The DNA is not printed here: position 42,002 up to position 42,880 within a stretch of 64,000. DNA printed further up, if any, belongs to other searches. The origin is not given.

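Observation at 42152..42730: Orphan 192-aa protein with a possible stand-alone HAS-barrel-like N-terminus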

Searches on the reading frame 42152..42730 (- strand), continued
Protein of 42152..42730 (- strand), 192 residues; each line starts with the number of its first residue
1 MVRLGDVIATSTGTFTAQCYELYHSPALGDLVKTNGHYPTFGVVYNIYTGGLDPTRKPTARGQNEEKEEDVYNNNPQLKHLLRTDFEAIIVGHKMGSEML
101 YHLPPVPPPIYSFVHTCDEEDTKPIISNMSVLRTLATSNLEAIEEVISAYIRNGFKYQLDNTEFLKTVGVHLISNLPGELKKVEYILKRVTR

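Call 35: find_encoding_contigs(protein=P0285, flank=7000, max_places=2)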
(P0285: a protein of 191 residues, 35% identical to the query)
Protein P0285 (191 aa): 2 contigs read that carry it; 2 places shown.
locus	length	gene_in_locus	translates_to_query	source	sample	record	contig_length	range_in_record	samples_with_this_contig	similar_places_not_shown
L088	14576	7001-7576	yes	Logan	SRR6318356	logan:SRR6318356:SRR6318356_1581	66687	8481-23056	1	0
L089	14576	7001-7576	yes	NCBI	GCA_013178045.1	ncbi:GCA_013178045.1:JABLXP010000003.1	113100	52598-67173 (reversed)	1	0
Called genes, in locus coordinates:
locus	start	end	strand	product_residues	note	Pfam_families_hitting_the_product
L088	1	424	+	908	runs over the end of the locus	PF00202:Aminotran_3, PF01488:Shikimate_DH (faint)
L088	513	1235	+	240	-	PF02535:Zip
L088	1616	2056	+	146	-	PF04657:DMT_YdcZ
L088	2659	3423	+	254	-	PF04542:Sigma70_r2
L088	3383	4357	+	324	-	PF12791:RsgI_N, PF23750:RsgI_M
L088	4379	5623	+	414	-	PF00395:SLH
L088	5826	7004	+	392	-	PF09376:NurA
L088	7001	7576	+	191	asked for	PF09378:HAS-barrel (weak)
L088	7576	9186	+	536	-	PF09378:HAS-barrel (weak), PF01935:DUF87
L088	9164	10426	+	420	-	PF00149:Metallophos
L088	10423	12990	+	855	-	PF02463:SMC_N, PF13175:AAA_15, PF13476:AAA_23 (faint), PF04423:Rad50_zn_hook (faint), PF13558:SbcC_Walker_B (weak)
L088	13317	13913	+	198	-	PF00072:Response_reg, PF03861:ANTAR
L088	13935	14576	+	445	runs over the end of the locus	PF03951:Gln-synt_N, PF00120:Gln-synt_C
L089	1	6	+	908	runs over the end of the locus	PF00202:Aminotran_3, PF01488:Shikimate_DH (faint), PF02882:THF_DHG_CYH_C (faint)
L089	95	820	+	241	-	PF02535:Zip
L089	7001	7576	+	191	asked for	PF09378:HAS-barrel (weak)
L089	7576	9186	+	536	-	PF09378:HAS-barrel (weak), PF01935:DUF87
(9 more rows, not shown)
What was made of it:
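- On NurA-HerA end-resection system (the locus): The link is present in one Firmicutes relative (call 35).
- NurA-X-HerA-Mre11-Rad50 in a Firmicutes genome (call 35).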

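Call 42: search_protein_families(library=padloc, proteins=[window:42152-42730:-], max_evalue=0.01)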
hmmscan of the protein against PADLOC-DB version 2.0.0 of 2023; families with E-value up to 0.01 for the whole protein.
window:42152-42730:- (192 aa): 0 families

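Call 55: search_protein_families(library=pfam, proteins=[L029:4434-5687:+, L029:8982-10193:-, L085:5060-5884:+, L085:8869-10446:+, L086:2217-3914:+, L086:1021-2133:+, L039:2810-4093:+, L039:543-2321:+, L029:2974-3576:+], max_evalue=0.001)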
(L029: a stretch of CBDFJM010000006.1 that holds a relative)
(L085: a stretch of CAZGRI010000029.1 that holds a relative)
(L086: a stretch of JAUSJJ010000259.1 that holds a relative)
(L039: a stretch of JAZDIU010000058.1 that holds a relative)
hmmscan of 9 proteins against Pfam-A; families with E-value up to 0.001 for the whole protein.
L029:4434-5687:+ (417 aa): 4 families
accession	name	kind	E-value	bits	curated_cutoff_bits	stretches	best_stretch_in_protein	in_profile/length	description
PF21269.3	TreT_GT1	-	4.5e-42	143.6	27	1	40-183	1-143/144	Trehalose synthase, N-terminal domain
PF00534.26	Glycos_transf_1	-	3.2e-21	76.1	26.4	1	223-389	11-171/172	Glycosyl transferases group 1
PF13692.12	Glyco_trans_1_4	-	9.6e-15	55.5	27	1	251-376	27-142/142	Glycosyl transferases group 1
PF20706.3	GT4-conflict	-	9.1e-06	25.3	26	1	254-352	228-321/385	Family 4 Glycosyltransferase in conflict systems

L029:8982-10193:- (403 aa): 2 families
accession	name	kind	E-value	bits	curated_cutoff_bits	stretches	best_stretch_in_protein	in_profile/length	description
PF00872.24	Transposase_mut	-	2.3e-133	445.2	21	1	5-376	7-377/379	Transposase, Mutator family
PF10551.15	MULE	-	1e-05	26.3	27.6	1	181-259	16-99/99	MULE transposase domain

L085:5060-5884:+ (274 aa): 4 families
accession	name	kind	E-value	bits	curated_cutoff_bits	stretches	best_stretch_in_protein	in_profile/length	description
PF13180.12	PDZ_2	-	6.1e-12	46.1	27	1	44-132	1-80/80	PDZ domain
PF17820.7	PDZ_6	-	9.3e-07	28.9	27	1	69-118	2-51/54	PDZ domain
PF19805.5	DUF6288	-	0.00018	21.2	26.3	1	68-132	4-76/402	Family of unknown function (DUF6288)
PF00595.29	PDZ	-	0.00021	22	23.2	1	46-108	12-68/81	PDZ domain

L085:8869-10446:+ (525 aa): 2 families
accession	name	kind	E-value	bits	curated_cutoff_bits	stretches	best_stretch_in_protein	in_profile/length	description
PF02384.22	N6_Mtase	-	1.8e-70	238.1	20.4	1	170-484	2-310/311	N-6 DNA Methylase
PF12161.14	HsdM_N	-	2.6e-27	96.5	24.5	1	32-157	2-134/135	HsdM N-terminal domain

L086:2217-3914:+ (565 aa): 3 families
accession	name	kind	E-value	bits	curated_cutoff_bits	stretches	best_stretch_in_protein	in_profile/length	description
PF01368.27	DHH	-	1.9e-27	96.5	28.1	1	78-228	1-125/125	DHH family, N-terminal domain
PF17768.7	RecJ_OB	-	2.9e-24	85.6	27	1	453-556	1-106/107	RecJ OB domain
PF02272.25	DHHA1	-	2e-09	38.2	25.9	1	350-434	7-96/102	DHHA1 domain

L086:1021-2133:+ (370 aa): 2 families
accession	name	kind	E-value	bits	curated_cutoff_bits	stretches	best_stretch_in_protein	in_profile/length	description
PF13452.11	FAS1_DH_region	-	2.2e-13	50.9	22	1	31-147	12-129/132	FAS1-like, dehydratase domain region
PF01575.25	MaoC_dehydratas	-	1.8e-05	24.8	27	1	32-119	17-104/123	MaoC like domain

L039:2810-4093:+ (427 aa): 4 families
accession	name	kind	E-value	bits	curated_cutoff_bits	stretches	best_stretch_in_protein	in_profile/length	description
PF01555.25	N6_N4_Mtase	-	9.5e-53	179.8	26.7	1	26-268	1-220/221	DNA methylase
PF04471.18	Mrr_cat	-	5.3e-06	27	21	1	332-401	25-100/115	Restriction endonuclease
PF13649.12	Methyltransf_25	-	7.5e-05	23.8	27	0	233-273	1-43/97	Methyltransferase domain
PF13847.12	Methyltransf_31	-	0.00067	19.8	27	0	228-272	2-49/145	Methyltransferase domain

L039:543-2321:+ (592 aa): 3 families
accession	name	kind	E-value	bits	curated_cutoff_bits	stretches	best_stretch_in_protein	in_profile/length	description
PF00963.24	Cohesin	-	3.6e-12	47.1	24.1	1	34-162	4-139/139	Cohesin domain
PF07705.17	CARDB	-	1.4e-11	44.9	22.7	2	338-418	6-87/101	CARDB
PF23619.1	Ig_VWA7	-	5.8e-05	23.7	27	0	341-399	5-65/104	VWA7 Ig-like domain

L029:2974-3576:+ (200 aa): 8 families
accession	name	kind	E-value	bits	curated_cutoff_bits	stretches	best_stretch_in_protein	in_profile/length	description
PF13565.12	HTH_32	-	7e-14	52.6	33.7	1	33-104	1-73/73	Homeodomain-like domain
PF00665.32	rve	-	1.5e-10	41.7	32.6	1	128-186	2-61/102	Integrase core domain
PF13384.12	HTH_23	-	7.2e-08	32.5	24.6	1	21-48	21-48/50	Homeodomain-like domain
PF13518.12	HTH_28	-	1.3e-05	25.6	25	1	20-52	15-50/52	Helix-turn-helix domain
PF13551.12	HTH_29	-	3.1e-05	24.4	28.1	1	21-63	16-61/64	Winged helix-turn helix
PF01498.24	HTH_Tnp_Tc3_2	-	6.7e-05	23.5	31.5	1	66-113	2-48/72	Transposase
PF13592.12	HTH_33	-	0.00072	19.6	25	0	80-111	7-38/60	Winged helix-turn helix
PF01527.26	HTH_Tnp_1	-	0.001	19.7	24.1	0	5-52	11-57/75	Transposase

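Call 57: fold_search(model_id=the predicted structure, library=viral)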
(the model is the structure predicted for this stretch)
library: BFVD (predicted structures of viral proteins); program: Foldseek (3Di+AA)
matches with E <= 10: 419; with E <= 0.001: 0
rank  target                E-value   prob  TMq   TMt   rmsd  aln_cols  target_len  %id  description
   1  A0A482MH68            6.5e-02  0.54  0.27  0.08  13.0       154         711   11  Uncharacterized protein [Nodularia phage vB_NspS-kac65v161]
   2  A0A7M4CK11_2          1.2e-01  0.15  0.24  0.05  20.4       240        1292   10  Replicase polyprotein 1ab (Fragment) [Nam Dinh virus]
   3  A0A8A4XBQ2            1.6e-01  0.08  0.18  0.15  19.5       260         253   10  Replication-associated protein [Grus japonensis CRESS-DNA-virus sp.]
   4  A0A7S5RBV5            2.1e-01  0.09  0.20  0.12  15.3       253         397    9  (no name in the UniProt tables at hand)
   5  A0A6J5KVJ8            2.8e-01  0.30  0.20  0.15  12.6        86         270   20  Uncharacterized protein [uncultured Caudovirales phage]
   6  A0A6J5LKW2            3.3e-01  0.03  0.12  0.08  23.0       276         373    8  Uncharacterized protein [uncultured Caudovirales phage]
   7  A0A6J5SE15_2          3.5e-01  0.07  0.17  0.03  19.1       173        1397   14  Helicase/UvrB, N-terminal [uncultured Caudovirales phage]
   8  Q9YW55                3.9e-01  0.30  0.20  0.27   7.0        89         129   17  Uncharacterized protein [Melanoplus sanguinipes entomopoxvirus]
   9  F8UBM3                3.9e-01  0.06  0.18  0.12  47.6       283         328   10  (no name in the UniProt tables at hand)
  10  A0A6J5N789            4.1e-01  0.72  0.28  0.29   7.3       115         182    8  Uncharacterized protein (Fragment) [uncultured Caudovirales phage]
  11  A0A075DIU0            4.6e-01  0.10  0.22  0.08  16.3       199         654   10  Polyprotein (Fragment) [Rhizoctonia solani endornavirus - RS006-2]
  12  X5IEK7                4.6e-01  0.01  0.11  0.10  18.0       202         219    9  Structural protein [Pseudomonas phage KPP25]
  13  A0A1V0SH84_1          5.2e-01  0.06  0.19  0.06  18.3       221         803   10  DNA polymerase [Hokovirus HKV1]
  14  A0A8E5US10            5.8e-01  0.20  0.27  0.07  12.6       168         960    7  (no name in the UniProt tables at hand)
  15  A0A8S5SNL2            6.2e-01  0.15  0.20  0.36  12.2       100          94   12  ASCH domain-containing protein [Siphoviridae sp. cteZR38]
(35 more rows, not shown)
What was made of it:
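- Tried and rejected: The viral fold library gave nothing at E<=0.001 (call 57).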

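Call 58: list_cluster_members(proteins=[P0283, P0278, P0282, P0268, P0279, P0271, P0280, P0273, P0238, P0236])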
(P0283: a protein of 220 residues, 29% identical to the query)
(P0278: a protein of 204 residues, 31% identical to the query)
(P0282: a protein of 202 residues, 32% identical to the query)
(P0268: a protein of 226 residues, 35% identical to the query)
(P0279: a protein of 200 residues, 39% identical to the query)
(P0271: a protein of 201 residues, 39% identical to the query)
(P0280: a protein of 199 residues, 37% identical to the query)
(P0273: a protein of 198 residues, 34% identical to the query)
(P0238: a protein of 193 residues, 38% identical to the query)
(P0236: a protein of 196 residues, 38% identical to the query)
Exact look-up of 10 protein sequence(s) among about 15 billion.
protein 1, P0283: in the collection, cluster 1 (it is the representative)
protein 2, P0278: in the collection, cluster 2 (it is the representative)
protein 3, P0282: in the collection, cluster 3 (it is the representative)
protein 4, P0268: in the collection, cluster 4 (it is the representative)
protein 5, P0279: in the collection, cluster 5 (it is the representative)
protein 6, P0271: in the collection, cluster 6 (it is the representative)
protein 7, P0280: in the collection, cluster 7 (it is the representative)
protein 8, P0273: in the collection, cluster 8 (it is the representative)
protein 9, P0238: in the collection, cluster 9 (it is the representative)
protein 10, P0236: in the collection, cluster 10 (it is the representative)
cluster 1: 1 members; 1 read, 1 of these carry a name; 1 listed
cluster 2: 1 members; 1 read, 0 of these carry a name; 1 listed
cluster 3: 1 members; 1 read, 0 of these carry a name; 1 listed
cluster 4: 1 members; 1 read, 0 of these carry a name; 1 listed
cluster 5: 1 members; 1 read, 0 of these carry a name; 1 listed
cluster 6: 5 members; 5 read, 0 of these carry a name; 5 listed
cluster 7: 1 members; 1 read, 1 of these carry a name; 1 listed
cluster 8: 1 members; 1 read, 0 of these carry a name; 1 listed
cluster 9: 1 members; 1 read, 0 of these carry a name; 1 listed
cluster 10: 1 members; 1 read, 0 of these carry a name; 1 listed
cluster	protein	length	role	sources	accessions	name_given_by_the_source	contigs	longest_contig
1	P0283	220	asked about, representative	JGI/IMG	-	hypothetical protein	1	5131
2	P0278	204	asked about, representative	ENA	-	-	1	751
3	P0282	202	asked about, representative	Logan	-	-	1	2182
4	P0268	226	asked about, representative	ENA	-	-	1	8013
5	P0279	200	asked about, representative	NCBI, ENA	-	-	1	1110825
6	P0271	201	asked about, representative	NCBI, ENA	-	-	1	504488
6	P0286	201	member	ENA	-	-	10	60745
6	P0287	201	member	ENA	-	-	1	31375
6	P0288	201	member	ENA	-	-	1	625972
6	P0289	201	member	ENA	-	-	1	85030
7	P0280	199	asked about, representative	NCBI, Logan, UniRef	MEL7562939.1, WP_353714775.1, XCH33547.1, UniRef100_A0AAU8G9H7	hypothetical protein [Dehalogenimonas sp. 4OHTPN] | Helicase HerA barrel domain-containing protein n=1 Tax=Dehalogenimonas sp. 4OHTPN ...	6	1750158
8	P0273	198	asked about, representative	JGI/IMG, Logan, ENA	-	-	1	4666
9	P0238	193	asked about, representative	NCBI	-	-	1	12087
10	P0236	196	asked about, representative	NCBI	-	-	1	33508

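Call 59: find_encoding_contigs(protein=P0283, flank=6000, max_places=2)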
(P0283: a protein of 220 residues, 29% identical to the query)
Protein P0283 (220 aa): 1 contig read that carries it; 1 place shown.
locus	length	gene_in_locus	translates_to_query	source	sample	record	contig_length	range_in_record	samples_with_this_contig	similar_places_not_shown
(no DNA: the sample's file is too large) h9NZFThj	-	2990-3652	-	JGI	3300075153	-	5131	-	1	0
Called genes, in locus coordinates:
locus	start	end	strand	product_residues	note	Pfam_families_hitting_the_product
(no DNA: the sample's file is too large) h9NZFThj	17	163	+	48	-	-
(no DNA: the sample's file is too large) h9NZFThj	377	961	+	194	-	-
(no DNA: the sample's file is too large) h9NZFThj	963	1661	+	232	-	-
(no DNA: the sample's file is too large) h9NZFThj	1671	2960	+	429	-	PF09376:NurA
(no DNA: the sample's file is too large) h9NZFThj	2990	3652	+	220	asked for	PF09378:HAS-barrel (weak)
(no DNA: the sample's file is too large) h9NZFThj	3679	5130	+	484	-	?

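Call 60: find_encoding_contigs(protein=P0268, flank=6000, max_places=2)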
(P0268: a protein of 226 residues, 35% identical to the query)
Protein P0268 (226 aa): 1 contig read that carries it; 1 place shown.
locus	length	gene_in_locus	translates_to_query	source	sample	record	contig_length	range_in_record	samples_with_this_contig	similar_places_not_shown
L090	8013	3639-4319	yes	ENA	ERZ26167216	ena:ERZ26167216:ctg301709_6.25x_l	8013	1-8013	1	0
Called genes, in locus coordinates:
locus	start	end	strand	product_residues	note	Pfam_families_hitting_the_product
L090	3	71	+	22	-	?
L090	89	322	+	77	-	-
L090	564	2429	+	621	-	PF00009:GTP_EFTU, PF01926:MMR_HSR1 (weak), PF03144:GTP_EFTU_D2, PF25461:Beta-barrel_SelB, PF09106:WHD_2nd_SelB, PF09107:WHD_3rd_SelB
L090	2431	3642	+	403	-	PF09376:NurA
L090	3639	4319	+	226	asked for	-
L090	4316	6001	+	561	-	PF09378:HAS-barrel (weak), PF01935:DUF87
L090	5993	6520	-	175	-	-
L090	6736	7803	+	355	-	PF02812:ELFV_dehydrog_N, PF00208:ELFV_dehydrog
